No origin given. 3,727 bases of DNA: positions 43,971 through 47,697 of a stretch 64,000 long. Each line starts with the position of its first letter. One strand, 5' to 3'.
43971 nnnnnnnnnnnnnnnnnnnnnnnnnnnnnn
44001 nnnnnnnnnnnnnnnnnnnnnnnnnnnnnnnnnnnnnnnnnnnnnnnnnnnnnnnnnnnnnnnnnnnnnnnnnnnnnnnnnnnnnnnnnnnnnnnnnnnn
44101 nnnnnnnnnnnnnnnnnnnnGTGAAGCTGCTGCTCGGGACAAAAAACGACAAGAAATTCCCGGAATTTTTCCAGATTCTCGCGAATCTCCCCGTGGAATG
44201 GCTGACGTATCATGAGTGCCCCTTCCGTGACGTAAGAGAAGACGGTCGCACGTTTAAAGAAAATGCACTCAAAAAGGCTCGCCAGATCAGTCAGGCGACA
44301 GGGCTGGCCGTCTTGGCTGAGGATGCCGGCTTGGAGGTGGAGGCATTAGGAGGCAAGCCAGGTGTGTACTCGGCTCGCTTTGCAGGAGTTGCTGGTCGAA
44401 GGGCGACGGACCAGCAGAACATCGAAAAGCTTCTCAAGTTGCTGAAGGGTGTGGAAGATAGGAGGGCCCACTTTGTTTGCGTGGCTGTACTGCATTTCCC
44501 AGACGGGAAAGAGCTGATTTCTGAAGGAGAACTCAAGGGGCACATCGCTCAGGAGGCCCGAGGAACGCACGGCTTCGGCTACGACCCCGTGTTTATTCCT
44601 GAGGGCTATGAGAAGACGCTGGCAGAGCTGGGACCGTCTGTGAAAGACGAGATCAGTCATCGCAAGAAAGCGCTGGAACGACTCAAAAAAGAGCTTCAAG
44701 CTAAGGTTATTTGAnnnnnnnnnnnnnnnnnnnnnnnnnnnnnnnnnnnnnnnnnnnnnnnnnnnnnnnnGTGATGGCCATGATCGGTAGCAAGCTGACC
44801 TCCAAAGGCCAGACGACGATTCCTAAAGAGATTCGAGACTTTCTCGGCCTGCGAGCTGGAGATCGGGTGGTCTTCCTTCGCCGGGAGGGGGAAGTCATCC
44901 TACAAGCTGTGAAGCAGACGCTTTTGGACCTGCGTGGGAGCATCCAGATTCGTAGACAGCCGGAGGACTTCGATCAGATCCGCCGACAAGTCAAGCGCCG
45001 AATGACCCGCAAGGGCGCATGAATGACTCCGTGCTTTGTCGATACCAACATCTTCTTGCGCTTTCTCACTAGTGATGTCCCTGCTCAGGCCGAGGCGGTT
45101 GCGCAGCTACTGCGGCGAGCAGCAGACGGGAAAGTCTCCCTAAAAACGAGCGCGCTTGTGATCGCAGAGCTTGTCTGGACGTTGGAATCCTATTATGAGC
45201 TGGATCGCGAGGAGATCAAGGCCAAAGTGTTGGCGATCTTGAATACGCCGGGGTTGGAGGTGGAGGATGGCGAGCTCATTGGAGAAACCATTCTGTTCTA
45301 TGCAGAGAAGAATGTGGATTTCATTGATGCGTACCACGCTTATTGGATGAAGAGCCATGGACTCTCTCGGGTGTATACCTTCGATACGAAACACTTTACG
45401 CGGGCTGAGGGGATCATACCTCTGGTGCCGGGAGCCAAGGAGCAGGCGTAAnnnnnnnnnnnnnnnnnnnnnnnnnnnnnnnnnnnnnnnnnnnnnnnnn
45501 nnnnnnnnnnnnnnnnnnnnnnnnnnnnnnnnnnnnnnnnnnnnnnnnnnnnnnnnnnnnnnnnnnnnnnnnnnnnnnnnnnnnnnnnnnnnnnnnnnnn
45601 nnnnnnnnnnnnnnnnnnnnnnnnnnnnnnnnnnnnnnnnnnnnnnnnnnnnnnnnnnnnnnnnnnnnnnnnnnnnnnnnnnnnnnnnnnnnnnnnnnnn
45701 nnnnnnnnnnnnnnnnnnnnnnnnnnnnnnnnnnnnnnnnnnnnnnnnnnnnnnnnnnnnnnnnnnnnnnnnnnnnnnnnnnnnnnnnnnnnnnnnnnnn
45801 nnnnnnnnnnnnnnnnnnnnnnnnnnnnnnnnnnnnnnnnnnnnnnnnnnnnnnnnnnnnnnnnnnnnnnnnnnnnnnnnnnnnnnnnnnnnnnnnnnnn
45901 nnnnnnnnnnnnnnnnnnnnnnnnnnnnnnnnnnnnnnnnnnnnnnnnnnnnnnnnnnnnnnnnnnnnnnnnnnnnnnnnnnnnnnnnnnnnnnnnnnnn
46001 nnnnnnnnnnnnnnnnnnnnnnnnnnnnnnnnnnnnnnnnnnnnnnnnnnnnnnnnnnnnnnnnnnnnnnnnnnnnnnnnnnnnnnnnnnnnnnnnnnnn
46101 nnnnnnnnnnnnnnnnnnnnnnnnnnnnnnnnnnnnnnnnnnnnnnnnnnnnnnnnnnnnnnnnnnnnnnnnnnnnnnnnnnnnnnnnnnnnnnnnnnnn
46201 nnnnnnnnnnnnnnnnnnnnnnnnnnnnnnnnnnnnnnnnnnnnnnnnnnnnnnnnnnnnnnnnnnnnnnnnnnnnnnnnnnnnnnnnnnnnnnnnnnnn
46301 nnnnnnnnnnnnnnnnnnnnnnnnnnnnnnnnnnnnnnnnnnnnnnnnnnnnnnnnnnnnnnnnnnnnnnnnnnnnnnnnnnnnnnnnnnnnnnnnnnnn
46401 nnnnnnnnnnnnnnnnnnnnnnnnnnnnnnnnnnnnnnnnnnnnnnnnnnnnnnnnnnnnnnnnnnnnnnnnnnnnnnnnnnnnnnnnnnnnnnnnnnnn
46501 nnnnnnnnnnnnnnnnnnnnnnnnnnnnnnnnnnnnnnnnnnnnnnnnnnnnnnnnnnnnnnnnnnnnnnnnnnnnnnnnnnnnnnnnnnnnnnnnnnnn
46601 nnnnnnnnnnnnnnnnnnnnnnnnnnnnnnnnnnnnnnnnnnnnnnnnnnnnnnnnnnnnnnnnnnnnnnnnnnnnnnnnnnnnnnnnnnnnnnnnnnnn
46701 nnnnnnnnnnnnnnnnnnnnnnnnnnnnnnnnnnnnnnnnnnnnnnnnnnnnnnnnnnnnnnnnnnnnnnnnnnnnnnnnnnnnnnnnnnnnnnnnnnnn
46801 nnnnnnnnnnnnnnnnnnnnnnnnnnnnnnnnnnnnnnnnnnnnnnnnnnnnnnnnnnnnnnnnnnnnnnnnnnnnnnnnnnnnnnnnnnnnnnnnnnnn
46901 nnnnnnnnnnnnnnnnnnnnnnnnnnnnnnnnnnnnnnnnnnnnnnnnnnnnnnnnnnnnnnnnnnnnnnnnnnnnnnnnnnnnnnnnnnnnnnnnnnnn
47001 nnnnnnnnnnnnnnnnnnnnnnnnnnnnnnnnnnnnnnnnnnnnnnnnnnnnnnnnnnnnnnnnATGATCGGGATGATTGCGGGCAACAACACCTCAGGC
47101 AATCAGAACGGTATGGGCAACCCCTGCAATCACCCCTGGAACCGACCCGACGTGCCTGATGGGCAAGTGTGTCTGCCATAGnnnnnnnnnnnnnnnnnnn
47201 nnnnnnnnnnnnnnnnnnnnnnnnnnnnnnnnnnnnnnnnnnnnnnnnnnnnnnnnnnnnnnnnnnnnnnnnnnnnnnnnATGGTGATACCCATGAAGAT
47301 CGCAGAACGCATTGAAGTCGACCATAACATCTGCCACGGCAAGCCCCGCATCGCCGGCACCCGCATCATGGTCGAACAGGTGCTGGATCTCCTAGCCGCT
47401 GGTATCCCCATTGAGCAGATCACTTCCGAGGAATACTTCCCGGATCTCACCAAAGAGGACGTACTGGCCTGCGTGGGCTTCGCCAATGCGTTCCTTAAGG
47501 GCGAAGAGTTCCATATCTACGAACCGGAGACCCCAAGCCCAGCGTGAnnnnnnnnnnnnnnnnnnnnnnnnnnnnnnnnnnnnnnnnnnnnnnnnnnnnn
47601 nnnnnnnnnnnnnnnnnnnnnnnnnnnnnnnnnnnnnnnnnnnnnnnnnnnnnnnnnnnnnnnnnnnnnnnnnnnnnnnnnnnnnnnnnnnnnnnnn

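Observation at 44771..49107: Toxin-antitoxin island: four different type II pairs clustered around a protease-WD40 gene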

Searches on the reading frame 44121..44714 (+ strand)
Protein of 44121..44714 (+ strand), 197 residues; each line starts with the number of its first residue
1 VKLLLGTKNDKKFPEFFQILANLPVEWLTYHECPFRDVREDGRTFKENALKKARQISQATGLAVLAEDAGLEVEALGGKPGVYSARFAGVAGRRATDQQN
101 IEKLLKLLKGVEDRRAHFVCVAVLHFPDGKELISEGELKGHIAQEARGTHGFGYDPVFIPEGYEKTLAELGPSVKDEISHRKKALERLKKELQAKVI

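Call 15: find_related_loci(query=window:44121-44714:+, collection=genome_contigs, flank=10000)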
Query window:44121-44714:+ (197 aa) in genome_contigs; peptide patterns used: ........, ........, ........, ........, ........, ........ (x = any residue, [..] = any of these).
599 stretches matched a pattern (row limit reached: there are more); 81 encode a relative of the query (tblastn E <= 1e-3); the best 80 are kept; 80 distinct loci.
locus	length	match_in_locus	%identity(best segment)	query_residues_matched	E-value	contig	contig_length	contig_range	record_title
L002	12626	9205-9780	67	1-193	4e-79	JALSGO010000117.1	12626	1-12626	MAG: Candidatus Bipolaricaulota bacterium isolate 354-166_maxbin2_scaf2bin.100 354-166_scaffold_4969_c1, whole genome sh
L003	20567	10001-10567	54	1-193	1e-55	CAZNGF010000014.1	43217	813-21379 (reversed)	MAG TPA_asm: uncultured Thermotogae bacterium isolate SRP141376_co3_455 genome assembly, contig: NODE_2168_length_43217_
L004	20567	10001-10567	53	2-192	7e-55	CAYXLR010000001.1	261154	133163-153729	MAG TPA_asm: uncultured Thermotogae bacterium isolate binchicken_co34_121 genome assembly, contig: NODE_6_length_261154_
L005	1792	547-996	59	40-192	3e-55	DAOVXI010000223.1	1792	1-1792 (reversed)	MAG TPA_asm: Deltaproteobacteria bacterium isolate CSMAG_1753 CSMAG_1753_k141_5786521_length_1792_cov_7.1605, whole geno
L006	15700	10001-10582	50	1-196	2e-53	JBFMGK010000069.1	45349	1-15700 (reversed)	MAG: Candidatus Bipolaricaulota bacterium isolate MAG295 MAG295_69, whole genome shotgun sequence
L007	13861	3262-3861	47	1-193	6e-52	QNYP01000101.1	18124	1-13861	MAG: Hydrogenothermus sp. isolate MAG 1 Ga0236248_1011, whole genome shotgun sequence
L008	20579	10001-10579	51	2-188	1e-50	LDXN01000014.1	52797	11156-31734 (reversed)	MAG: Candidatus Dadabacteria bacterium CSP1-2 XU11_C0014, whole genome shotgun sequence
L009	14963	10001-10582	48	2-188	6e-51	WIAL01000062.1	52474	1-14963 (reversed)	MAG: Hydrogenothermaceae bacterium isolate S21_4_esom k251_5382, whole genome shotgun sequence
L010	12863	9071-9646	48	1-192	3e-50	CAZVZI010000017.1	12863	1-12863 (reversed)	MAG TPA_asm: uncultured Thermodesulfobacteriota bacterium isolate SRP062349_co5_66 genome assembly, contig: NODE_1922_le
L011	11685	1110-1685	48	1-185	2e-49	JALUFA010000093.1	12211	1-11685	MAG: Hydrogenothermaceae bacterium isolate S143_metabat2_scaf2bin.020 S143_NODE_3222_length_12211_cov_2.205396, whole ge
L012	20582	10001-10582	48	1-194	5e-49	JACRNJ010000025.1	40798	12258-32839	MAG: Deltaproteobacteria bacterium isolate NC_groundwater_1932_Pr3_S-0.2um_42_6 scaffold_239258, whole genome shotgun se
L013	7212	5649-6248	48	2-192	6e-49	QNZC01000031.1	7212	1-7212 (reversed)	MAG: Persephonella sp. isolate MAG 16 Ga0226836_10005433, whole genome shotgun sequence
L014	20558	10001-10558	48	1-185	2e-48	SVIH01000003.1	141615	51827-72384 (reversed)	MAG: Clostridiales bacterium isolate SIG404 NODE_2472_length_141615_cov_3.815751, whole genome shotgun sequence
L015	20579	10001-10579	47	1-192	8e-48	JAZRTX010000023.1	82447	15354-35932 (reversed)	MAG: Clostridia bacterium isolate T1900045338_YK20190027.MAGScoT_cleanbin_000011 SGB_6637_k141_2412219, whole genome sho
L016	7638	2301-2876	47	2-193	2e-47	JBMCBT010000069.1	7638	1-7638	MAG: Halothermotrichaceae bacterium isolate C1M08_27 NODE_7101_length_7638_cov_7.020045, whole genome shotgun sequence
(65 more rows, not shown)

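Call 50: search_protein_families(library=pfam, proteins=[window:44121-44714:+], max_evalue=0.01)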
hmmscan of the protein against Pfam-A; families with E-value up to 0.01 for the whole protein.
window:44121-44714:+ (197 aa): 1 family
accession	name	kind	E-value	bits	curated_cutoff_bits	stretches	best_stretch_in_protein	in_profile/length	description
PF01725.21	Ham1p_like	-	6.6e-63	212.4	22.5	1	4-190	2-185/186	Ham1 family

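Call 55: find_related_loci(query=window:44121-44714:+, collection=metagenome_contigs, flank=8000)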
Query window:44121-44714:+ (197 aa) in metagenome_contigs; peptide patterns used: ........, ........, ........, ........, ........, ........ (x = any residue, [..] = any of these).
600 stretches matched a pattern (row limit reached: there are more); 64 encode a relative of the query (tblastn E <= 1e-3); 64 distinct loci.
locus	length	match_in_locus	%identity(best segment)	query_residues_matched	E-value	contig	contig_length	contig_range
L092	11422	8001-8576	67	1-193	2e-79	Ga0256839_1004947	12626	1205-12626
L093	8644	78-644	53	2-192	2e-55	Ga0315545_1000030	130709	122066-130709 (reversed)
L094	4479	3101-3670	50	2-193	2e-53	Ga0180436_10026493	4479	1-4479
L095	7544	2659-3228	50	2-193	1e-52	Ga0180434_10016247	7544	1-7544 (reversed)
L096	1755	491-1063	50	2-194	3e-54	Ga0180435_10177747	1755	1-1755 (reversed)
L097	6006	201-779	49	2-188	2e-51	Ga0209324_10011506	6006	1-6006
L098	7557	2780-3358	51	2-188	5e-51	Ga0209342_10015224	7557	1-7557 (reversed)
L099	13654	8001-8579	51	2-188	5e-51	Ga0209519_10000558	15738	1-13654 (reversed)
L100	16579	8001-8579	49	2-188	1e-50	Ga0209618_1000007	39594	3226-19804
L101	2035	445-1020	51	2-188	3e-51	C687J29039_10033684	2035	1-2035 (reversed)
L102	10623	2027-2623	46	2-193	1e-48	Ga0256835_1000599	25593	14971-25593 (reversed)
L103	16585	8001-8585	47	2-193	8e-48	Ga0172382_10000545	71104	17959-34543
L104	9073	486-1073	47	1-196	4e-48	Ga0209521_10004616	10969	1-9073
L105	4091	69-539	54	37-188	1e-47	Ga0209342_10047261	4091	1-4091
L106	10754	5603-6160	49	2-190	6e-47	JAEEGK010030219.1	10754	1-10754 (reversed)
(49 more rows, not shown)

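Call 66: find_related_loci(query=A6, collection=viral_contigs, flank=1500)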
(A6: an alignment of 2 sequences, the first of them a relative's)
Query A6 (104 aa) in viral_contigs; peptide patterns used: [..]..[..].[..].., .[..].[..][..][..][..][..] (x = any residue, [..] = any of these).
87 stretches matched a pattern, but none encodes a relative of the query by tblastn (E <= 1e-3).

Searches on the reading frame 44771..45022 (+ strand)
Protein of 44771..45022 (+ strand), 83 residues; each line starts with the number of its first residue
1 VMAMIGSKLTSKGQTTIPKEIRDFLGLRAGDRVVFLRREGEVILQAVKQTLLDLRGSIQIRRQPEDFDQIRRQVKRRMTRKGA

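Call 3: search_protein_families(library=pfam, proteins=[window:44771-45022:+], max_evalue=0.01)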
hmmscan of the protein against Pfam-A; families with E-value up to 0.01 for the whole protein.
window:44771-45022:+ (83 aa): 2 families
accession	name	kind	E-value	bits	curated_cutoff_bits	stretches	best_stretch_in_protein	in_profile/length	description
PF04014.23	MazE_antitoxin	-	5.1e-10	39.6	24.7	1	8-49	3-45/48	Antidote-toxin recognition MazE, bacterial antitoxin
PF15937.10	PrlF_antitoxin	-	1.6e-07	31.8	32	1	7-50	2-46/99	prlF antitoxin for toxin YhaV_toxin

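Call 6: search_protein_families(library=ncbifam, proteins=[window:44771-45022:+], max_evalue=1)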
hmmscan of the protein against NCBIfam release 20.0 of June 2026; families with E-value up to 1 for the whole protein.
window:44771-45022:+ (83 aa): 8 families
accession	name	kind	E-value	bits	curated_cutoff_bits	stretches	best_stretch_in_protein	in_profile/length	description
TIGR01439.1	lp_hng_hel_AbrB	domain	8.1e-13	47.9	28.3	1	8-44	3-40/44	transcriptional regulator, AbrB family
NF007429.0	PRK09974.1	equivalog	5.4e-09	36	125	1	4-50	12-59/114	type II toxin-antitoxin system PrlF family antitoxin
NF040962.1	near_HgcAB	equivalog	1.7e-06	27.8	70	1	11-42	12-45/70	HgcAB-associated protein HgcC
TIGR02609.1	doc_partner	hypoth_equivalog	2.1e-05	24.8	55.9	1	15-51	12-47/74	putative addiction module antidote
TIGR02851.1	spore_V_T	equivalog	0.0001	22.2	235.9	1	10-45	10-46/180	stage V sporulation protein T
NF050106.1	TA_MazE_antitoxin_Deino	equivalog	0.00075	19.7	65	1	13-44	1-32/65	type II toxin-antitoxin system MazE family antitoxin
NF006352.0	PRK08577.1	equivalog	0.0028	17.7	140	1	8-36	8-36/136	hypothetical protein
NF011385.0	PRK14810.1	equivalog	0.079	12.4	423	1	2-77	79-156/272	DNA-formamidopyrimidine glycosylase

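Call 11: search_protein_families(library=padloc, proteins=[window:44771-45022:+], max_evalue=0.1)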
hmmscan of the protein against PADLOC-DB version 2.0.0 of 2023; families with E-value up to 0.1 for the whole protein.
window:44771-45022:+ (83 aa): 0 families

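Call 61: search_protein_families(library=phrogs, proteins=[window:44771-45022:+], max_evalue=0.001)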
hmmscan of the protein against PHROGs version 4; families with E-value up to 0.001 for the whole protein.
window:44771-45022:+ (83 aa): 1 family
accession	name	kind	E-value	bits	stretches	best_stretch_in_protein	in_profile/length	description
phrog_4681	-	moron, auxiliary metabolic gene and host takeover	5.2e-05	24.1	1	6-48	7-49/87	antitoxin from a toxin-antitoxin system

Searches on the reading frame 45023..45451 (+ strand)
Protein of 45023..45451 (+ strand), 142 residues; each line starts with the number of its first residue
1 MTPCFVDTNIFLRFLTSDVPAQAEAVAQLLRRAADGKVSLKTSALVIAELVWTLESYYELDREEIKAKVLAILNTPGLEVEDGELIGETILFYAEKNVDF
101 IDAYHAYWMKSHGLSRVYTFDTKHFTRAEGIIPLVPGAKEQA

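Call 3: search_protein_families(library=pfam, proteins=[window:45023-45451:+], max_evalue=0.01)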
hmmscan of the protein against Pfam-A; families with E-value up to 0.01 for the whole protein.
window:45023-45451:+ (142 aa): 2 families
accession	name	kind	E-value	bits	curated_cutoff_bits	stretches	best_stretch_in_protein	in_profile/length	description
PF01850.27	PIN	-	2.5e-14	54.3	23.6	1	5-128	2-117/120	PIN domain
PF16289.11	PIN_12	-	0.0049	17.7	32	0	5-61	2-56/172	PIN domain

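Call 6: search_protein_families(library=ncbifam, proteins=[window:45023-45451:+], max_evalue=1)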
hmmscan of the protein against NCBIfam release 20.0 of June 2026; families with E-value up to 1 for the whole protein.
window:45023-45451:+ (142 aa): 1 family
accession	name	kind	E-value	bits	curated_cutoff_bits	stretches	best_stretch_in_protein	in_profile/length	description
TIGR00028.1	Mtu_PIN_fam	subfamily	0.051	13.8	73.6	1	5-131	4-135/143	TA system VapC family ribonuclease toxin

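Call 10: find_encoding_contigs(protein=window:45023-45451:+, flank=10000, max_places=10)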
Protein window:45023-45451:+ (142 aa): 1 contig read that carries it; 1 place shown.
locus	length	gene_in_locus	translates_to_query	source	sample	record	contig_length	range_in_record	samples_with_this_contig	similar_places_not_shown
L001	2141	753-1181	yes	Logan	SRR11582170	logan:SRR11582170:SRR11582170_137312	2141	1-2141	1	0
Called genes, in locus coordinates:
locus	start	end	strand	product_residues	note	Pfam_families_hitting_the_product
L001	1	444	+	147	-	?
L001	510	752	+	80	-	PF15937:PrlF_antitoxin, PF04014:MazE_antitoxin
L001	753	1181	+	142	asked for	PF01850:PIN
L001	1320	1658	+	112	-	PF13365:Trypsin_2 (weak)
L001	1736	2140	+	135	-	?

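Call 11: search_protein_families(library=padloc, proteins=[window:45023-45451:+], max_evalue=0.1)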
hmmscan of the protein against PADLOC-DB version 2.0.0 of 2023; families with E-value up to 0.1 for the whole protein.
window:45023-45451:+ (142 aa): 0 families

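Call 61: search_protein_families(library=phrogs, proteins=[window:45023-45451:+], max_evalue=0.001)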
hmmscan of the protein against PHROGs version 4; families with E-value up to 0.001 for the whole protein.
window:45023-45451:+ (142 aa): 0 families

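Call 75: search_solved_structures(query=window:45023-45451:+, max_evalue=0.01, show_alignments=2)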
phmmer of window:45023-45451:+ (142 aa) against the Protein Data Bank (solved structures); distinct sequences matched with E-value up to 0.01: 0.

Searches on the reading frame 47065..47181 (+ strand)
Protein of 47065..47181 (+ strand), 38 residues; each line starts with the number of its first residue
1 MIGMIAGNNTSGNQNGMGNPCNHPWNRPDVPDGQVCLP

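Call 85: search_protein_families(library=pfam, proteins=[window:47065-47181:+], max_evalue=0.01)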
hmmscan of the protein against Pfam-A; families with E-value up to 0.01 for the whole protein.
window:47065-47181:+ (38 aa): 0 families

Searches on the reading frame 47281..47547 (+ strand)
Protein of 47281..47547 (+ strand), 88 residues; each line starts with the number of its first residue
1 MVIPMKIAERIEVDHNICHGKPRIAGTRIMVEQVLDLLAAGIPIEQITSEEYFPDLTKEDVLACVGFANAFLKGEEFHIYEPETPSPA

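Call 3: search_protein_families(library=pfam, proteins=[window:47281-47547:+], max_evalue=0.01)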
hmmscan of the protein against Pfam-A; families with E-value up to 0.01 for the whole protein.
window:47281-47547:+ (88 aa): 1 family
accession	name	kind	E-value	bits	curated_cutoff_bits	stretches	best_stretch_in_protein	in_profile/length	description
PF04255.20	DUF433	-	7.3e-21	74.2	23.6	1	11-68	1-56/56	Protein of unknown function (DUF433)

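Call 6: search_protein_families(library=ncbifam, proteins=[window:47281-47547:+], max_evalue=1)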
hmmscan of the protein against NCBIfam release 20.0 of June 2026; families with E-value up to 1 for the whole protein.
window:47281-47547:+ (88 aa): 0 families

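Call 11: search_protein_families(library=padloc, proteins=[window:47281-47547:+], max_evalue=0.1)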
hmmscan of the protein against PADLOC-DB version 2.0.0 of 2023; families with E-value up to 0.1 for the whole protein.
window:47281-47547:+ (88 aa): 0 families

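Call 61: search_protein_families(library=phrogs, proteins=[window:47281-47547:+], max_evalue=0.001)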
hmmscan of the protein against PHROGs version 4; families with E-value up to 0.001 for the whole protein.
window:47281-47547:+ (88 aa): 2 families
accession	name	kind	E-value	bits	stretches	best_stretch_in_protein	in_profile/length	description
phrog_11928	-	unknown function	8.9e-15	55.3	1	5-77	1-71/74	-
phrog_31673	-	unknown function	0.00013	22.8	1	9-70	141-201/207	-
